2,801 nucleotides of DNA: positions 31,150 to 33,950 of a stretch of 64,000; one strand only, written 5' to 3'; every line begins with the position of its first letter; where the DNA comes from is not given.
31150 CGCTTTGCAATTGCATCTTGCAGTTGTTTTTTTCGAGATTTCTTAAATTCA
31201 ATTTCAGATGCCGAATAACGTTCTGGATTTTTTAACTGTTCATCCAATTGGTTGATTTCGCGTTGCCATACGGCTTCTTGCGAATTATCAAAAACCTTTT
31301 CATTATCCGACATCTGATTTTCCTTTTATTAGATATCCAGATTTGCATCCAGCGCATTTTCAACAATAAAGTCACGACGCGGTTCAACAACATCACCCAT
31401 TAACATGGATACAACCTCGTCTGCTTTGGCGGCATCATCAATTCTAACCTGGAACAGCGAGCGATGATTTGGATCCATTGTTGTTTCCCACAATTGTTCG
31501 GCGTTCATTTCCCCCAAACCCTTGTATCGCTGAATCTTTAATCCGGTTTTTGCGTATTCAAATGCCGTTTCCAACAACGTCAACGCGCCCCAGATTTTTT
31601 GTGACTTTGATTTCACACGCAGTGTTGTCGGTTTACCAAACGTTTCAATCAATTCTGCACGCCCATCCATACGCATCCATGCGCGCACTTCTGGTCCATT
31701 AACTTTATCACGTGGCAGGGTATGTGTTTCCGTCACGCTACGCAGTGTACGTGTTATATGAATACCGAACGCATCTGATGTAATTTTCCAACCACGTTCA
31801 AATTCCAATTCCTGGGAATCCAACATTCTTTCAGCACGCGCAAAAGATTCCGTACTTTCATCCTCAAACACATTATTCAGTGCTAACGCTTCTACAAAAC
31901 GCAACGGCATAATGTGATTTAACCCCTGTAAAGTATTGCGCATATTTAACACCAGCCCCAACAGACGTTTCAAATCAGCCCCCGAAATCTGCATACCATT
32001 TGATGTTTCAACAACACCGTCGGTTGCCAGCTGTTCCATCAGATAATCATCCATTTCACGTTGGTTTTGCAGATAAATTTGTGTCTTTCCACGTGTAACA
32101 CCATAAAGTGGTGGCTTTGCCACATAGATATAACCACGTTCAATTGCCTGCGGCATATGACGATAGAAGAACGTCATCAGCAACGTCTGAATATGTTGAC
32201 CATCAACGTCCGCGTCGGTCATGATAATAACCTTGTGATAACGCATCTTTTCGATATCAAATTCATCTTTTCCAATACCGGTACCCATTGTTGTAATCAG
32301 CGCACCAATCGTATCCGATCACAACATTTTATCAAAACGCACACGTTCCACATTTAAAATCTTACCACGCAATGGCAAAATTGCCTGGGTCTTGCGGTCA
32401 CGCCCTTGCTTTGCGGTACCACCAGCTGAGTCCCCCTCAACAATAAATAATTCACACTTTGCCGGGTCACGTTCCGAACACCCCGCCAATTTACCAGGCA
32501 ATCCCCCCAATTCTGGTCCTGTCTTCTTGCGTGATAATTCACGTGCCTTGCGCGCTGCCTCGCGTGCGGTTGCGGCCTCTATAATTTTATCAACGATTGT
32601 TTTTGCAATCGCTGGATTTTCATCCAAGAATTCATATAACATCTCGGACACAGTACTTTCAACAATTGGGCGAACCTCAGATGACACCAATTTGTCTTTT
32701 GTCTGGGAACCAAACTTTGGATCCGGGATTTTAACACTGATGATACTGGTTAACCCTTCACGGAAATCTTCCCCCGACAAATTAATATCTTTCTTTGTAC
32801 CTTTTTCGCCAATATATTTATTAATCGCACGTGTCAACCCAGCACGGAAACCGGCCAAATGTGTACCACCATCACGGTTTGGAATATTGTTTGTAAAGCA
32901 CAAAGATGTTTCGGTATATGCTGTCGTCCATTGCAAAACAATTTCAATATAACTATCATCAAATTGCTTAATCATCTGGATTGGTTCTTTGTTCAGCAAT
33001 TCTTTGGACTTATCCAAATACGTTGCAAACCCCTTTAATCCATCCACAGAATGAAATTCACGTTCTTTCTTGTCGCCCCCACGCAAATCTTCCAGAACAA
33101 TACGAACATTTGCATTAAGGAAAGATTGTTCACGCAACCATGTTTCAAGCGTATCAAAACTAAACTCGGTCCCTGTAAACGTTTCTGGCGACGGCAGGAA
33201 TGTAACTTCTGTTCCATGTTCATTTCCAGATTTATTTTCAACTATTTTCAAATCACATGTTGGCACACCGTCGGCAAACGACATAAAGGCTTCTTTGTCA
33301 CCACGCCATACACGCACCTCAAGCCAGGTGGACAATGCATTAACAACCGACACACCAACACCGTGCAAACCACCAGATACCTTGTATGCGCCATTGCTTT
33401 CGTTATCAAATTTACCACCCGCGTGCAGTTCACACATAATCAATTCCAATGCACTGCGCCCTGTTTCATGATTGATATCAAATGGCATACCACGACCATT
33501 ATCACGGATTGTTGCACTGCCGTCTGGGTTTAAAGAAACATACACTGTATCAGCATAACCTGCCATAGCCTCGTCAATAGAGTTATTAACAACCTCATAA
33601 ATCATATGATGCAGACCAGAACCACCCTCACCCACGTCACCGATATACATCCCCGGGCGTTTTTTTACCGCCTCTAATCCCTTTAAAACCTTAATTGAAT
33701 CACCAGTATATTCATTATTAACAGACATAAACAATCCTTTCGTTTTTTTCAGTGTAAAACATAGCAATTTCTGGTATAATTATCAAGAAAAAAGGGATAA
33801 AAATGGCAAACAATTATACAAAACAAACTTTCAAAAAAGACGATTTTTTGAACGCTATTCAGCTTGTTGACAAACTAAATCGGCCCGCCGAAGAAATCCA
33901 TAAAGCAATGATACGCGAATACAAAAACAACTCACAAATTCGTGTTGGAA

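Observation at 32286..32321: Essential gyrB interrupted by a single in-frame TGA inside the Toprim domain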

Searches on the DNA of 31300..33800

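Call 42: search_rna_families(source=window, start=31300, end=33800, threshold=evalue, max_evalue=1)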
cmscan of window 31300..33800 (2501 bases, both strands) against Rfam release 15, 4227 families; matches with E-value up to 1: 0.
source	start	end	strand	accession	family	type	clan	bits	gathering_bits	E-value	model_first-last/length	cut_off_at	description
